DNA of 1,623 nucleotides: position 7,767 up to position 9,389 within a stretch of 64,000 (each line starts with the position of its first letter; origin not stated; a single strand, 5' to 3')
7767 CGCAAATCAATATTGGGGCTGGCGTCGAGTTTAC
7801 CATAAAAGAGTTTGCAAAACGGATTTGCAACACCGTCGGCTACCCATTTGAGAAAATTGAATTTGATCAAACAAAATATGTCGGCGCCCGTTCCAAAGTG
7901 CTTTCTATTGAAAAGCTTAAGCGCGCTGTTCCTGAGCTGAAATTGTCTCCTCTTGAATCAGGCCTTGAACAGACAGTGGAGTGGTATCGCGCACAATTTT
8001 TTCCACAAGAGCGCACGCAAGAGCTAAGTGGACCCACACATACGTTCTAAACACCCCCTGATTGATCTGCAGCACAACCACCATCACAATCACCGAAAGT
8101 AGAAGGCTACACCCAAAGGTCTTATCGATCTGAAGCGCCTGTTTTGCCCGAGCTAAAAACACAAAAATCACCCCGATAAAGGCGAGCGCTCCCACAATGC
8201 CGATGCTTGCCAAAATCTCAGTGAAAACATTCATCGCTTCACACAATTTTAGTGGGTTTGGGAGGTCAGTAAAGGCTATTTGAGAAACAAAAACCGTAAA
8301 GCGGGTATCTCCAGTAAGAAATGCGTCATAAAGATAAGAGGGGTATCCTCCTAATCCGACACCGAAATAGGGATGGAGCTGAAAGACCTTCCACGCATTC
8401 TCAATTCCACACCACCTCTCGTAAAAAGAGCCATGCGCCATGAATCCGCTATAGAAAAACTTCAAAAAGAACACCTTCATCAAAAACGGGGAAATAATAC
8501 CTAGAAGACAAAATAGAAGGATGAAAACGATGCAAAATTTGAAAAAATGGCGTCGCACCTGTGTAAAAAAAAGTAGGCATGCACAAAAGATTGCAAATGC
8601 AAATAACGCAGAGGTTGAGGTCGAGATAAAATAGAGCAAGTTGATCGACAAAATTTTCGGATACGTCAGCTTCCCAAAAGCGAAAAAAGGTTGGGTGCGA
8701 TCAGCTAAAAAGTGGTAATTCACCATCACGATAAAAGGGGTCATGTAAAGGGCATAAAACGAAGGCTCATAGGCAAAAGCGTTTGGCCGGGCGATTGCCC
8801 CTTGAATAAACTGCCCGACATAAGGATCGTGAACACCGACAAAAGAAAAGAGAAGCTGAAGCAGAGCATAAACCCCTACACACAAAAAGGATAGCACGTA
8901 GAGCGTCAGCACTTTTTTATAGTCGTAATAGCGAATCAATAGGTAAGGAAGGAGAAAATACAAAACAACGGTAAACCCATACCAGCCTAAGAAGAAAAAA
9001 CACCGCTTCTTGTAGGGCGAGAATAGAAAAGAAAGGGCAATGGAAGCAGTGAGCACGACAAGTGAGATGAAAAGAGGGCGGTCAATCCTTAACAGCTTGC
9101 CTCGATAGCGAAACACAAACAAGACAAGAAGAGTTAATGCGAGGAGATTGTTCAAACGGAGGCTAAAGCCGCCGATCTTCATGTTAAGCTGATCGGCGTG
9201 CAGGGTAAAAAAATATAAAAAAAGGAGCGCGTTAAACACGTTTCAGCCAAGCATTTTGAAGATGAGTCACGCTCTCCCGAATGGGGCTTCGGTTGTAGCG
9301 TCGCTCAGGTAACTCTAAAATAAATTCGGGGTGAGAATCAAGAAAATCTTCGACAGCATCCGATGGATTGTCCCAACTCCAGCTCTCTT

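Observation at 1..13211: O-antigen/capsule-type glycan locus in a lineage whose best-known members make only rough LOS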

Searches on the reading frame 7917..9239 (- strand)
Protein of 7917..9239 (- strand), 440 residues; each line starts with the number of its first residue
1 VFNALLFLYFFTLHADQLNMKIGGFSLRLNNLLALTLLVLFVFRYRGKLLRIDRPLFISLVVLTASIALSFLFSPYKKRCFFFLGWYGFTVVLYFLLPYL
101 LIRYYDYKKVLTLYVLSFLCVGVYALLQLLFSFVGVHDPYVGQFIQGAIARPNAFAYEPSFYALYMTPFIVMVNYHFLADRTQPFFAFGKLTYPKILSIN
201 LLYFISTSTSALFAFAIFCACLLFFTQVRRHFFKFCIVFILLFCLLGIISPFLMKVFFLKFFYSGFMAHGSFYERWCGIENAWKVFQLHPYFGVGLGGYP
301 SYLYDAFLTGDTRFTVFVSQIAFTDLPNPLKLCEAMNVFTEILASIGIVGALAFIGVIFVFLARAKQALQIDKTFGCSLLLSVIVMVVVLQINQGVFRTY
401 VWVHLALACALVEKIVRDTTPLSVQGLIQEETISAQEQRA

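Call 3: search_protein_families(library=pfam, proteins=[window:7917-9239:-], max_evalue=0.01)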
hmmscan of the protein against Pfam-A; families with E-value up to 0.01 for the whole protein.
window:7917-9239:- (440 aa): 1 family
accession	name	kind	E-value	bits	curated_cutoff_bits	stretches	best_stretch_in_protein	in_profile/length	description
PF04932.20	Wzy_C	-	1.5e-11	44.7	31.7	1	197-355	5-149/149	O-Antigen ligase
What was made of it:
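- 7917..9239 (-): Wzy_C-family polytopic membrane protein. WaaL-like ligase is favoured; polymerase is not excluded. Pfam Wzy_C at 45 bits (call 3).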

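Call 9: search_protein_families(library=ncbifam, proteins=[window:7917-9239:-], max_evalue=0.00001)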
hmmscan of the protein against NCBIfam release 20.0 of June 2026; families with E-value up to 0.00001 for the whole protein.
window:7917-9239:- (440 aa): 0 families

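Call 45: find_homologous_proteins(query=window:7917-9239:-, max_evalue=0.00001)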
Query window:7917-9239:- (440 aa): 122 proteins with E <= 0.00001 among 8000 candidates; the best 120 are listed.
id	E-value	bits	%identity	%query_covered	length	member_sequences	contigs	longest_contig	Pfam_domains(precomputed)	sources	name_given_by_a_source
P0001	3.9e-206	704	73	100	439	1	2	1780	PF04932.21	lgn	-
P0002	4.1e-201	687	73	99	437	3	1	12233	PF04932.21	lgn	-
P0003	4.6e-199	680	71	98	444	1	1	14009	PF04932.21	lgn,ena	-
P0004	9.2e-182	623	67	98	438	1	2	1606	PF04932.21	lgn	-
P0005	1.5e-178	613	65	100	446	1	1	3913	PF04932.21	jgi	-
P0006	2.1e-178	612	67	98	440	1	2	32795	PF04932.21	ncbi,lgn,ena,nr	ncbi:MAG: hypothetical protein S4CHLAM2_15190 [Chlamydiales bacterium]|nr:hypothetical protein [Chla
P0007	1.3e-172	593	62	97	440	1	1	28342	PF04932.21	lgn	-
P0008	1.3e-164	567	61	97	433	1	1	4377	PF04932.21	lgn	-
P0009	1.6e-160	553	59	92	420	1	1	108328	PF04932.21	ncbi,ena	-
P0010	4.3e-160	552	62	98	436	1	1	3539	PF04932.21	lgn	-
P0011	4.4e-153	529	57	99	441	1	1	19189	PF04932.21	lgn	-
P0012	4.8e-153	529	60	95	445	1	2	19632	PF04932.21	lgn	-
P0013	2.2e-147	510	59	95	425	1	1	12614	PF04932.21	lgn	-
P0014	5.1e-141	489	57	96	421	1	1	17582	PF04932.21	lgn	-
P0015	1.7e-129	451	61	79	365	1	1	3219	PF04932.21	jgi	-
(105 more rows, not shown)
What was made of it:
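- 7917..9239 (-): There are 122 homologues, and nearly all those that carry a taxon name are chlamydial MAG proteins (call 45).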

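Call 47: find_encoding_contigs(protein=P0003, flank=10000, max_places=3)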
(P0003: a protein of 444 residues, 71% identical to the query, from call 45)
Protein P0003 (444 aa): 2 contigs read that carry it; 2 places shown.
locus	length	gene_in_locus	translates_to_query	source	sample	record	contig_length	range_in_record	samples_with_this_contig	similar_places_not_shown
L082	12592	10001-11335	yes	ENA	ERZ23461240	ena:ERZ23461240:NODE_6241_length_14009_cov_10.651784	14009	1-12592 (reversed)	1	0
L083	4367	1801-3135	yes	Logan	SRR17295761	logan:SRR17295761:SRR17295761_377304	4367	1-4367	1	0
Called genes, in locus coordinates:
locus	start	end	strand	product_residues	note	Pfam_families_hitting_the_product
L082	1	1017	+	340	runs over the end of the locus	PF04085:MreC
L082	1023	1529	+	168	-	-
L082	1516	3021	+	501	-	PF03853:YjeF_N, PF01256:Carb_kinase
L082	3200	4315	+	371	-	-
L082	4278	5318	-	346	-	PF00890:FAD_binding_2 (faint), PF03486:HI0933_like (faint), PF07992:Pyr_redox_2, PF13738:Pyr_redox_3, PF00070:Pyr_redox (weak)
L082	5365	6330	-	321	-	PF01073:3Beta_HSD, PF01370:Epimerase, PF02719:Polysacc_synt_2, PF04321:RmlD_sub_bind, PF05368:NmrA (weak), PF16363:GDP_Man_Dehyd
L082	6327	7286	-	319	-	PF01073:3Beta_HSD (weak), PF01370:Epimerase, PF04321:RmlD_sub_bind (weak), PF07993:NAD_binding_4 (faint), PF16363:GDP_Man_Dehyd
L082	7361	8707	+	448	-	PF03721:UDPG_MGDP_dh_N, PF00984:UDPG_MGDP_dh, PF03720:UDPG_MGDP_dh_C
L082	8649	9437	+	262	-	PF04989:RMNT_CmcI, PF13578:Methyltransf_24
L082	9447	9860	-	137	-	PF01753:zf-MYND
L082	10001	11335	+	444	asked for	PF04932:Wzy_C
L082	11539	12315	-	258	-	-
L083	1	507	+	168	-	?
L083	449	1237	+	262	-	PF04989:RMNT_CmcI, PF13578:Methyltransf_24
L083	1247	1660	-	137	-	PF01753:zf-MYND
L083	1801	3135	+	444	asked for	PF04932:Wzy_C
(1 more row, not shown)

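Call 48: find_encoding_contigs(protein=P0002, flank=10000, max_places=3)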
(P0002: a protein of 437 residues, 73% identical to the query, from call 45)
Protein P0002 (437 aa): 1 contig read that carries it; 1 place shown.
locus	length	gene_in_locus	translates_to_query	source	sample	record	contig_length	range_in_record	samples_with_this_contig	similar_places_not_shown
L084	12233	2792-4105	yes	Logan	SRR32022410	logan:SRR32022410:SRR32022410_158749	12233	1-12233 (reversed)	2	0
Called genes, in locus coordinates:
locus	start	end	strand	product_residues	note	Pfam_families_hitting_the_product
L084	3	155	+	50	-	?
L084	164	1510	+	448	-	PF03721:UDPG_MGDP_dh_N, PF00984:UDPG_MGDP_dh, PF03720:UDPG_MGDP_dh_C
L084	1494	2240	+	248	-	PF04989:RMNT_CmcI, PF13578:Methyltransf_24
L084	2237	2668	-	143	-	PF01753:zf-MYND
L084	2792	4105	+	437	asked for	PF04932:Wzy_C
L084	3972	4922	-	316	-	PF01370:Epimerase, PF04321:RmlD_sub_bind, PF16363:GDP_Man_Dehyd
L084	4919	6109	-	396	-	PF08421:Methyltransf_13, PF13489:Methyltransf_23, PF13847:Methyltransf_31 (weak), PF08241:Methyltransf_11, PF08242:Methyltransf_12, PF13649:Methyltransf_25 (weak), PF08484:Methyltransf_14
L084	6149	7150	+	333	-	PF00288:GHMP_kinases_N, PF08544:GHMP_kinases_C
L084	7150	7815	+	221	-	PF00483:NTP_transferase, PF12804:NTP_transf_3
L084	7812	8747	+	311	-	PF01073:3Beta_HSD, PF01370:Epimerase, PF04321:RmlD_sub_bind, PF16363:GDP_Man_Dehyd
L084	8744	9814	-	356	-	-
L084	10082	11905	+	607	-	PF00664:ABC_membrane, PF00005:ABC_tran, PF02463:SMC_N (weak)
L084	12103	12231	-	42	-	?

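Call 49: find_encoding_contigs(protein=P0006, flank=10000, max_places=3)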
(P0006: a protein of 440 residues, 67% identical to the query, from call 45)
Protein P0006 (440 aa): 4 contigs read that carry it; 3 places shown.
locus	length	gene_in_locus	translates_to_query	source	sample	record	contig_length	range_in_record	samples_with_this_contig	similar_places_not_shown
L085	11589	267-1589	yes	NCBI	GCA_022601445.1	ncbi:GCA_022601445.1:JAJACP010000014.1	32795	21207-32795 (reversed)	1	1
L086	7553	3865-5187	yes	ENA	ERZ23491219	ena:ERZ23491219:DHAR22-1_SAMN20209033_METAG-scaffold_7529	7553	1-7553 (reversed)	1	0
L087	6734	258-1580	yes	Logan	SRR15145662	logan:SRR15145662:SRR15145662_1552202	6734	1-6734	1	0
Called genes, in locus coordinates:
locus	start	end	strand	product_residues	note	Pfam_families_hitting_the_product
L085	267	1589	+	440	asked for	PF04932:Wzy_C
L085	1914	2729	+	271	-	PF04724:Glyco_transf_17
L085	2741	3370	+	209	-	PF13578:Methyltransf_24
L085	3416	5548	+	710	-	-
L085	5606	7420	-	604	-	PF00664:ABC_membrane, PF00005:ABC_tran, PF02463:SMC_N (weak)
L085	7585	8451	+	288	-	PF00535:Glycos_transf_2, PF10111:Glyco_tranf_2_2 (weak)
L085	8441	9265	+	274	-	PF02475:TRM5-TYW2_MTfase, PF05050:Methyltransf_21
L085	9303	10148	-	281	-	PF00535:Glycos_transf_2, PF13641:Glyco_tranf_2_3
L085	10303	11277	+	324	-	PF01073:3Beta_HSD, PF01370:Epimerase, PF02719:Polysacc_synt_2 (weak), PF04321:RmlD_sub_bind, PF05368:NmrA, PF07993:NAD_binding_4 (faint), PF13460:NAD_binding_10, PF16363:GDP_Man_Dehyd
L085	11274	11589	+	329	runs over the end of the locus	PF01073:3Beta_HSD, PF01370:Epimerase, PF02719:Polysacc_synt_2, PF04321:RmlD_sub_bind, PF13460:NAD_binding_10 (weak), PF16363:GDP_Man_Dehyd, PF07993:NAD_binding_4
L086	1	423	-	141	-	?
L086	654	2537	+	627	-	-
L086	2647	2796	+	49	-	-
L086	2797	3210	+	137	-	-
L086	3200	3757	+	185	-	-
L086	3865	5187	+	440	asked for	PF04932:Wzy_C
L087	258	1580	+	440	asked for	PF04932:Wzy_C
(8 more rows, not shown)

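Call 51: find_homologous_proteins(query=L084:8744-9814:-, max_evalue=0.001)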
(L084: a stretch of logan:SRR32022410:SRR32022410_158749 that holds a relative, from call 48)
Query L084:8744-9814:- (356 aa): 34 proteins with E <= 0.001 among 2169 candidates.
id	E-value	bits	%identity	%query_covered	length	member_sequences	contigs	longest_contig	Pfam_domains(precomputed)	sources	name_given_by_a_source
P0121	3.2e-230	781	100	100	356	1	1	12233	-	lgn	-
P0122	7.2e-83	297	43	98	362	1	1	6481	-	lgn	-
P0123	4.0e-59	219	35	99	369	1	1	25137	-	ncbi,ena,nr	ncbi:MAG: hypothetical protein KR126chlam3_00167 [Chlamydiae bacterium]|nr:hypothetical protein [Chl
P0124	1.9e-57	213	32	98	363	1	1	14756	-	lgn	-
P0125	1.2e-49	187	33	97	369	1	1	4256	-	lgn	-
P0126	1.6e-45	174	35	99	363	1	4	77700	-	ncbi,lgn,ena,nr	ncbi:MAG: hypothetical protein K1060chlam1_00739 [Candidatus Anoxychlamydiales bacterium]|nr:hypothe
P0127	1.6e-43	167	32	99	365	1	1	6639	-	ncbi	-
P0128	1.9e-43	167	29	97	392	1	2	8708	-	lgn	-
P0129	3.5e-43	166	30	99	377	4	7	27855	-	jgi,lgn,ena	-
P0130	3.7e-42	163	34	99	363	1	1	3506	-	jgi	-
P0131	4.6e-41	159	32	99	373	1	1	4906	-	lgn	-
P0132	2.4e-40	157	33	97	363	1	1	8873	-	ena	-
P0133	2.4e-40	157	30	97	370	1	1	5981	-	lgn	-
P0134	7.0e-40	155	29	99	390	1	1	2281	-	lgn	-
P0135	9.7e-40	155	32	99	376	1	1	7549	-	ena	-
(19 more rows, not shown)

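Call 60: predict_structure(alignment_id=A1)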
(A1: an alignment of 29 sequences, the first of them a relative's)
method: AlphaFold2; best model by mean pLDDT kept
length: 356 residues; sequences in the alignment: 29
mean_pLDDT: 93.0   pTM: 0.91
mean pLDDT of the five models: 93.0, 91.9, 91.9, 91.3, 91.2
residues with pLDDT >= 90: 298; 70-90: 55; 50-70: 3; < 50: 0
segments of 3 or more residues with pLDDT < 50: none
pLDDT, mean of each block of 10 residues (from residue 1): 95 88 95 96 94 91 92 91 90 89 94 94 92 94 91 96 93 76 88 94 95 94 90 92 89 96 96 95 97 98 97 93 98 97 94 95
secondary structure, 60 per line:
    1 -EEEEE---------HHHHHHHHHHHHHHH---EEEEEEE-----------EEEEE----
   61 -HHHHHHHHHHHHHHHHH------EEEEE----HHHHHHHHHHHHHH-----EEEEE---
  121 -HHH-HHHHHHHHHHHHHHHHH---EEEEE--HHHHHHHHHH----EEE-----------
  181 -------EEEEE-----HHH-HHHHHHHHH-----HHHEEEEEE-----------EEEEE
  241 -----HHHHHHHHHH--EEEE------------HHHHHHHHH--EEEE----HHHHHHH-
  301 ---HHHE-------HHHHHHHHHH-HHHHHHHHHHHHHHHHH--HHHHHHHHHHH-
elements in order: E2-6 H16-30 E34-40 E52-56 H62-78 E85-89 H94-107 E113-117 H126-142 E146-150 H153-162 E167-169 E188-192 H202-210 E219-224 E236-240 H246-255 E258-261 H274-282 E285-288 H293-299 H315-324 H326-342 H345-355

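Call 62: fold_search(model_id=the predicted structure, library=pdb)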
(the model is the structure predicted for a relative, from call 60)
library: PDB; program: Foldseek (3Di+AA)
matches with E <= 10: 1003; with E <= 0.001: 216
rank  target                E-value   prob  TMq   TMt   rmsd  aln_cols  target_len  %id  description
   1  2gej                  3.7e-10  1.00  0.71  0.70   4.5       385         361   14  Crystal Structure of phosphatidylinositol mannosyltransferase (PimA) from Mycobacterium smegmatis in complex with GDP-Ma (released 2007-04-03)
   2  3rhz_B                8.0e-10  1.00  0.61  0.66   6.2       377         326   10  Structure and functional analysis of a new subfamily of glycosyltransferases required for glycosylation of serine-rich (released 2011-06-01)
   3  3l01_A                8.4e-10  1.00  0.65  0.55   7.0       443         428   12  Crystal structure of monomeric glycogen synthase from Pyrococcus abyssi (released 2010-12-29)
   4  4w6q_B                1.4e-09  1.00  0.63  0.67   5.7       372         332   11  Glycosyltransferase C from Streptococcus agalactiae (released 2015-07-15)
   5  3qkw_C                1.4e-09  1.00  0.60  0.64   5.9       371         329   11  Structure of Streptococcus parasangunini Gtf3 glycosyltransferase (released 2011-06-08)
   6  3rhz_A                1.5e-09  1.00  0.63  0.67   5.6       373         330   10  Structure and functional analysis of a new subfamily of glycosyltransferases required for glycosylation of serine-rich (released 2011-06-01)
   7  3mbo_B                4.1e-09  1.00  0.65  0.63   5.6       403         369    9  Crystal Structure of the Glycosyltransferase BaBshA bound with UDP and L-malate (released 2010-09-29)
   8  3qkw_B                4.8e-09  1.00  0.61  0.66   5.2       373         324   10  Structure of Streptococcus parasangunini Gtf3 glycosyltransferase (released 2011-06-08)
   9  2bis_A                5.3e-09  1.00  0.66  0.55   6.4       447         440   12  Structure of glycogen synthase from Pyrococcus abyssi (released 2005-11-28)
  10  4w6q_A                5.9e-09  1.00  0.61  0.65   5.8       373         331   11  Glycosyltransferase C from Streptococcus agalactiae (released 2015-07-15)
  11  3mbo_C                5.9e-09  1.00  0.62  0.60   5.8       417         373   12  Crystal Structure of the Glycosyltransferase BaBshA bound with UDP and L-malate (released 2010-09-29)
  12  3qkw_D                7.8e-09  1.00  0.58  0.62   5.8       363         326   11  Structure of Streptococcus parasangunini Gtf3 glycosyltransferase (released 2011-06-08)
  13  1y8z_A                9.7e-09  1.00  0.58  0.54   7.0       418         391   11  alpha-glucosyltransferase in complex with UDP and a 13-mer DNA containing a HMU base at 1.9 A resolution (released 2005-08-30)
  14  6jak_A                1.0e-08  1.00  0.69  0.56   5.2       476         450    9  OtsA apo structure (released 2019-12-04)
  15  1y6f_B                1.4e-08  1.00  0.60  0.55   6.7       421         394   11  alpha-glucosyltransferase in complex with UDP-glucose and DNA containing an abasic site (released 2005-08-30)
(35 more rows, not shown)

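Call 63: predict_structure(alignment_id=A2)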
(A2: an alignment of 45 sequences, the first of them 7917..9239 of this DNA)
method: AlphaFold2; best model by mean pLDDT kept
length: 440 residues; sequences in the alignment: 45
mean_pLDDT: 91.0   pTM: 0.90
mean pLDDT of the five models: 91.0, 90.6, 90.1, 89.4, 89.2
residues with pLDDT >= 90: 340; 70-90: 77; 50-70: 14; < 50: 9
segments of 3 or more residues with pLDDT < 50: 425-427, 429-431
pLDDT, mean of each block of 10 residues (from residue 1): 96 93 87 97 90 95 98 97 96 97 96 97 97 93 87 93 96 97 94 95 93 94 92 91 91 86 74 88 97 96 95 85 83 90 97 97 97 96 95 86 98 91 49 51
secondary structure, 60 per line:
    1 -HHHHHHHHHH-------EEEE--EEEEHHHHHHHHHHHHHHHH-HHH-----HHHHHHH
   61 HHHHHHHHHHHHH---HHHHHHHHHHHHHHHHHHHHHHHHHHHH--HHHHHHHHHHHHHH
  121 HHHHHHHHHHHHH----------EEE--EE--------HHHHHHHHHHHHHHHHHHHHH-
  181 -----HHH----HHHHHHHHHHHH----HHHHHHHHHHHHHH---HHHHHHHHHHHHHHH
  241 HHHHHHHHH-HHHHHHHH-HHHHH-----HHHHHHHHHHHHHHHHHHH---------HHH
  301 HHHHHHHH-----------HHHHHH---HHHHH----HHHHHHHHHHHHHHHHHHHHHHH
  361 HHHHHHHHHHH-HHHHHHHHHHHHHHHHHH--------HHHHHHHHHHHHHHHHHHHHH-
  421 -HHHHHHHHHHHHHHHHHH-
elements in order: H2-11 E19-22 E25-28 H29-44 H54-73 H77-104 H107-133 E144-146 H159-179 H193-204 H209-222 H226-249 H251-258 H260-264 H270-288 H298-308 H320-325 H329-333 H338-371 H373-390 H399-419 H422-439

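Call 65: fold_search(model_id=the predicted structure, library=pdb)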
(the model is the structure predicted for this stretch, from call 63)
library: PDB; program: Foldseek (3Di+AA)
matches with E <= 10: 86; with E <= 0.001: 1
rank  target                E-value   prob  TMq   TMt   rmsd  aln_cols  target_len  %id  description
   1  7tpg_B                3.2e-06  1.00  0.52  0.56   7.7       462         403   14  Single-Particle Cryo-EM Structure of the WaaL O-antigen ligase in its ligand bound state (released 2022-04-06)
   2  8p1u_A                1.1e-03  1.00  0.34  0.38  10.4       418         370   16  Structure of divisome complex FtsWIQLB (released 2024-05-22)
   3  8bh1_A                1.5e-02  0.99  0.33  0.39  13.1       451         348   16  Core divisome complex FtsWIQBL from Pseudomonas aeruginosa (released 2023-04-19)
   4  8tj3_B                2.4e-01  0.82  0.34  0.41  10.1       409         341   13  Structural basis of peptidoglycan synthesis by E. coli RodA-PBP2 complex (released 2023-08-30)
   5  9o8f_D                6.7e-01  0.06  0.11  0.06  27.3       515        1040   10  Cryo-EM structure of primidone-bound rabbit TRPM3 having 2 resting and 2 activated subunits (para position) at 18 degr (released 2025-12-17)
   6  9g8j_A                1.3e+00  0.04  0.13  0.09  23.8       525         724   11  Structure of K+-dependent Na+-PPase from Thermotoga maritima in complex with zoledronate (released 2025-06-04)
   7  6rw3_D                1.4e+00  0.03  0.11  0.11  23.8       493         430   12  The molecular basis for sugar import in malaria parasites. (released 2020-01-29)
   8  3fs4_B                1.5e+00  0.08  0.08  0.18  14.8       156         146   14  Crystal structure determination of Ostrich hemoglobin at 2.2 Angstrom resolution (released 2009-03-31)
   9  5lzr_B                1.5e+00  0.06  0.14  0.11  22.2       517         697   12  Crystal structure of Thermotoga maritima sodium pumping membrane integral pyrophosphatase in complex with tungstate an (released 2016-12-14)
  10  4av3_B                1.9e+00  0.03  0.12  0.09  23.1       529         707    9  Crystal structure of Thermotoga Maritima sodium pumping membrane integral pyrophosphatase with metal ions in active si (released 2012-08-08)
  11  9o80_A                1.9e+00  0.03  0.11  0.06  27.0       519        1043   11  Cryo-EM structure of apo rabbit TRPM3 having 3 resting and 1 activated subunits at 37 degrees Celsius (released 2025-12-17)
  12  7p61_N                2.0e+00  0.05  0.17  0.16  19.8       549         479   11  Complex I from E. coli, DDM-purified, with NADH, Resting state (released 2022-09-21)
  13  1hbr_B                2.4e+00  0.05  0.08  0.18  15.7       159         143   14  R-STATE FORM OF CHICKEN HEMOGLOBIN D (released 1999-03-26)
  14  1hbr_D                2.4e+00  0.05  0.08  0.18  15.6       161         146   15  R-STATE FORM OF CHICKEN HEMOGLOBIN D (released 1999-03-26)
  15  4xtn_B                2.7e+00  0.03  0.10  0.13  23.1       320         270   15  Crystal structure of the light-driven sodium pump KR2 in the pentameric red form, pH 4.9 (released 2015-04-01)
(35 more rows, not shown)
